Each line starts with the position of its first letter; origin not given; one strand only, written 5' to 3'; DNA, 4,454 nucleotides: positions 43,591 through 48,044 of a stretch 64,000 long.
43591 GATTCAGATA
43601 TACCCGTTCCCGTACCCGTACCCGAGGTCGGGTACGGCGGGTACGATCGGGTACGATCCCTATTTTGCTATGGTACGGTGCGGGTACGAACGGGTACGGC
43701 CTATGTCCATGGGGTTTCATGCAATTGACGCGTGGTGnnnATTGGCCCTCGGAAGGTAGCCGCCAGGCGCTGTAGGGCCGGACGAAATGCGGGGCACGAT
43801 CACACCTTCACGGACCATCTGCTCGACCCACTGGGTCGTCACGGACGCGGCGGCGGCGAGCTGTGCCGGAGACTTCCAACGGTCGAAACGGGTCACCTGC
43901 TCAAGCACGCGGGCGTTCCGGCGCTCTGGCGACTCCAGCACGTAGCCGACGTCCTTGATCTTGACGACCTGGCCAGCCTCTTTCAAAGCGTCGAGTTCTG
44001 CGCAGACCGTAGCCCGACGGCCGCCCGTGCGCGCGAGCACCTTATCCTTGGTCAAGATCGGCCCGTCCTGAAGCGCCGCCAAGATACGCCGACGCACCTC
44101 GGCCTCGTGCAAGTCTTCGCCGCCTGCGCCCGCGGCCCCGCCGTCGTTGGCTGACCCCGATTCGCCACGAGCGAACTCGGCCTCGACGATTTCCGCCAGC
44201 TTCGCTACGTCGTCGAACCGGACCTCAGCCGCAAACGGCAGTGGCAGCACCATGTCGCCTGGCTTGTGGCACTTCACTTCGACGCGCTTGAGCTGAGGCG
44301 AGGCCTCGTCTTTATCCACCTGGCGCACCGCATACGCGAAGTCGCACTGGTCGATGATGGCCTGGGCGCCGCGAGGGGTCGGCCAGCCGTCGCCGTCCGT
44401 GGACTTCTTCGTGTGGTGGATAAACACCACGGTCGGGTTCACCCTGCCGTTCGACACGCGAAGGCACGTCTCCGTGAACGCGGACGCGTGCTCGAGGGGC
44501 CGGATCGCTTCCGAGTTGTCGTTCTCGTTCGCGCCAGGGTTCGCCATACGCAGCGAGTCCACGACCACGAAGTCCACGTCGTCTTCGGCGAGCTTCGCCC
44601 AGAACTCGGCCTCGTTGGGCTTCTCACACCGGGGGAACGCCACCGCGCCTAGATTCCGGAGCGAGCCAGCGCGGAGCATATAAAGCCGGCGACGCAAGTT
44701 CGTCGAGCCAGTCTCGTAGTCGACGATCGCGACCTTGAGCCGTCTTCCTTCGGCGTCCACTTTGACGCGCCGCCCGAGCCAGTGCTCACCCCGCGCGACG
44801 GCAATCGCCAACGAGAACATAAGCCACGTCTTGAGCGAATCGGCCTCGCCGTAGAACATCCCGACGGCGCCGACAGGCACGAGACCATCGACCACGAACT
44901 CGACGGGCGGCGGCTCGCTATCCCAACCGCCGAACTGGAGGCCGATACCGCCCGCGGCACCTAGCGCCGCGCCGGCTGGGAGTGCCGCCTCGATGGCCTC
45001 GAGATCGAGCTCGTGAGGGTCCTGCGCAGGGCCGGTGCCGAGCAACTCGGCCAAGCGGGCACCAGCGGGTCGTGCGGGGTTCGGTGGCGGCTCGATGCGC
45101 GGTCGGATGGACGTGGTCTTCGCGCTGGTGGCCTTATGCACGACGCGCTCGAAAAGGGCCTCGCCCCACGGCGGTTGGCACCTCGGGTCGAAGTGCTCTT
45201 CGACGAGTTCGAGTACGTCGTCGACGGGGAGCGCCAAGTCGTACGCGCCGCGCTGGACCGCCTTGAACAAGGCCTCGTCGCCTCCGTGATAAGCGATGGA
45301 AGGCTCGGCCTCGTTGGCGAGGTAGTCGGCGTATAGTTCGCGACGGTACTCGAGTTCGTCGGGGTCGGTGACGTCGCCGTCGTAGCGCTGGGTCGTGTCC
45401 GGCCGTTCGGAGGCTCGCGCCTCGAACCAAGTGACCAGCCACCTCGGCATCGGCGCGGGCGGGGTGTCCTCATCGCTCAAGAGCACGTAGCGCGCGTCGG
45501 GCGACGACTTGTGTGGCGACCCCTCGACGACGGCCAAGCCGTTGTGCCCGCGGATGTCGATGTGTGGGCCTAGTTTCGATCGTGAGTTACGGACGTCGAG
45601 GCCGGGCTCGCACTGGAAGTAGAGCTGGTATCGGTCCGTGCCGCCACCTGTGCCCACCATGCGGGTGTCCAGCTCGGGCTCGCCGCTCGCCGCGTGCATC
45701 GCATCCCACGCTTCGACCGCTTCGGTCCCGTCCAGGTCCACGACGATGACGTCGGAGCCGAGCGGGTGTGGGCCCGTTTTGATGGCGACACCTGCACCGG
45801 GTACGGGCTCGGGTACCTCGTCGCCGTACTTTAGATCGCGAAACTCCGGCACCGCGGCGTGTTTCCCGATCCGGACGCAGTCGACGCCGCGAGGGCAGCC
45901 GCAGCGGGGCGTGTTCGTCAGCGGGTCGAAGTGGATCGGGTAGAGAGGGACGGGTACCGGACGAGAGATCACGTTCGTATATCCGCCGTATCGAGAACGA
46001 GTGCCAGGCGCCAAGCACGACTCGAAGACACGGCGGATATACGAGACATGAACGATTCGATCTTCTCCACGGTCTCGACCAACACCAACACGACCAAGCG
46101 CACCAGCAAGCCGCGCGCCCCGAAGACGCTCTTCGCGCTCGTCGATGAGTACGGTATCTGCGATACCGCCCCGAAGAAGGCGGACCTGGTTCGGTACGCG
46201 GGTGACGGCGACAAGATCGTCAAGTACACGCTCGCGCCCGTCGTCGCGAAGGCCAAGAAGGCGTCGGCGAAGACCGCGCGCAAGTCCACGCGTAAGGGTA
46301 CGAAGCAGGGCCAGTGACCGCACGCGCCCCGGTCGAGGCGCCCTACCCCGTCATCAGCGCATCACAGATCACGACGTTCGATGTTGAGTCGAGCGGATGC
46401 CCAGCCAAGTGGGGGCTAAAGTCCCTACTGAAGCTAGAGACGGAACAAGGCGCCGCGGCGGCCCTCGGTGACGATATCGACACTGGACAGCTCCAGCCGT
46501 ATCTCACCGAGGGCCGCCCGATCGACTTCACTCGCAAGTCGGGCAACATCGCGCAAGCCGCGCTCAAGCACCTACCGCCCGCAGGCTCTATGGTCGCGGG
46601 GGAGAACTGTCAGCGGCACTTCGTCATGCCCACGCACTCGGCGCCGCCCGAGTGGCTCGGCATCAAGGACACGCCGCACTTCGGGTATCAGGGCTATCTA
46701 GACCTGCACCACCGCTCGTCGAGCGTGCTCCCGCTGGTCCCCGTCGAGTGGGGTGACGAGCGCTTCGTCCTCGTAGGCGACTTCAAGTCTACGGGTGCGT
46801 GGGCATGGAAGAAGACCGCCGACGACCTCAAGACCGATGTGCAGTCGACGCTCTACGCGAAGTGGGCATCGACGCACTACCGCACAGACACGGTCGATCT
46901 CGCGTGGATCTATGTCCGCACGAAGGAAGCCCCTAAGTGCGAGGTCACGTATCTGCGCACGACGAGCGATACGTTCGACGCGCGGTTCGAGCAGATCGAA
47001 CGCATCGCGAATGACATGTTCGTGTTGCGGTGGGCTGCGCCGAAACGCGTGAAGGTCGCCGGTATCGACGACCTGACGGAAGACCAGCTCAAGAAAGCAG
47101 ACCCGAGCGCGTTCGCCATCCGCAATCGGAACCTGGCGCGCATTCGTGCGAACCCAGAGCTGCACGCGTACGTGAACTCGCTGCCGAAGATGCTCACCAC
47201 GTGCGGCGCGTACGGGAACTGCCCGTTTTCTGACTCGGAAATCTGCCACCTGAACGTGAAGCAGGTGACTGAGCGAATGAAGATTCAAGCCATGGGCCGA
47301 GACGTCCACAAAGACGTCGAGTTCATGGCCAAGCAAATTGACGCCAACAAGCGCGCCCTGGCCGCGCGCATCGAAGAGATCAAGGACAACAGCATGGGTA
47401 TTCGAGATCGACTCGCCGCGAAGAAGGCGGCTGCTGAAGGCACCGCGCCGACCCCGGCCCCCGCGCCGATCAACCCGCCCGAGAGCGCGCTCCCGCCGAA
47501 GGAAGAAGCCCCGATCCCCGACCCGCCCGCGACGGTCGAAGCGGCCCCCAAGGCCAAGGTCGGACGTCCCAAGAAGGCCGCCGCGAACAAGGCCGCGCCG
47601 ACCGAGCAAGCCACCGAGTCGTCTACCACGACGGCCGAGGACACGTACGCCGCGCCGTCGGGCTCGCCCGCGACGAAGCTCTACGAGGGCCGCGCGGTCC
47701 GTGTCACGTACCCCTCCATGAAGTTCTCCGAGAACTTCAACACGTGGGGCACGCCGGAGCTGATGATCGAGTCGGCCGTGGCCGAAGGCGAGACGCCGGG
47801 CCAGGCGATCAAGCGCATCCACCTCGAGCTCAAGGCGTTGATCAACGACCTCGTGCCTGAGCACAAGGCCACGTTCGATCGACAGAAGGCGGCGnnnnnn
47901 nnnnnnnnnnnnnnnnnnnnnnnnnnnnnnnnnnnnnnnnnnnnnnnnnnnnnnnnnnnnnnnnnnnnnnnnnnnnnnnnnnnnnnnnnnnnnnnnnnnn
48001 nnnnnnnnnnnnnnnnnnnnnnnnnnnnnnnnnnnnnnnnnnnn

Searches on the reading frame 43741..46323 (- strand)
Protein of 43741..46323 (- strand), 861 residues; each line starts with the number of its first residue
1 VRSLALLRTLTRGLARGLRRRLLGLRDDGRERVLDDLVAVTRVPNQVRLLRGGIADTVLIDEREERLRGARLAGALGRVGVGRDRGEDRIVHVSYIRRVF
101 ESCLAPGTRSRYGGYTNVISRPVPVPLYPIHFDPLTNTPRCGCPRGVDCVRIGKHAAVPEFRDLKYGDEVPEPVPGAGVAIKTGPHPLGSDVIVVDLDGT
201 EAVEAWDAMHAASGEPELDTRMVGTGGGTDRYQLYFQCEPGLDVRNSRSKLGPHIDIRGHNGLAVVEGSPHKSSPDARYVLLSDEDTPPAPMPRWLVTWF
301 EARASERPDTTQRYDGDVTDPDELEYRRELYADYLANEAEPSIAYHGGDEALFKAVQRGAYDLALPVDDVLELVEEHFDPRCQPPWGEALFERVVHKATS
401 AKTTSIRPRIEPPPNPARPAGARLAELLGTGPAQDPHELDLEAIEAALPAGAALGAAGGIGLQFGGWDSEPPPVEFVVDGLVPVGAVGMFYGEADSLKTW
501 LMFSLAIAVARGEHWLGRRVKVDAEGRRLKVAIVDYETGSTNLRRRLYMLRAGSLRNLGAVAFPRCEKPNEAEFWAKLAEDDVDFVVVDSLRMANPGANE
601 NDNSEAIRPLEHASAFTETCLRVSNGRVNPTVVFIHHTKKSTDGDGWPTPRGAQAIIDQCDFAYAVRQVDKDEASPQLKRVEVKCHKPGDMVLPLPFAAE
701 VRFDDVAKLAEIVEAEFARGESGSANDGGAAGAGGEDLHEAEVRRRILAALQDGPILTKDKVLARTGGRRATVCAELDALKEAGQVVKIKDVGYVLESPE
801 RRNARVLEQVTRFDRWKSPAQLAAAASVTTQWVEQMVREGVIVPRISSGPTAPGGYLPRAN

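Call 35: search_protein_families(library=pfam, proteins=[window:43741-46323:-], max_evalue=0.001)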
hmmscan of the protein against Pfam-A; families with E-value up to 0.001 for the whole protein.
window:43741-46323:- (861 aa): 2 families
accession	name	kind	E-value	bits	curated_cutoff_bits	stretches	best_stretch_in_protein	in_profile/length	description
PF13481.12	AAA_25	-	1.1e-23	84.3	27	1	463-642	11-194/195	AAA domain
PF09250.16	Prim-Pol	-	6.4e-17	62.9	22.8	1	174-295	44-158/158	Bifunctional DNA primase/polymerase, N-terminal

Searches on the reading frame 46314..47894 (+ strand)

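Call 35: search_protein_families(library=pfam, proteins=[window:46314-47894:+], max_evalue=0.001)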
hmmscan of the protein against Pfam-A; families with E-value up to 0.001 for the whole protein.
window:46314-47894:+ (527 aa): 1 family
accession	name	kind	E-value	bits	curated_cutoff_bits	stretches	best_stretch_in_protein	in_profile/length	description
PF12705.13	PDDEXK_1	-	4.8e-05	23.9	22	0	151-235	137-224/247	PD-(D/E)XK nuclease superfamily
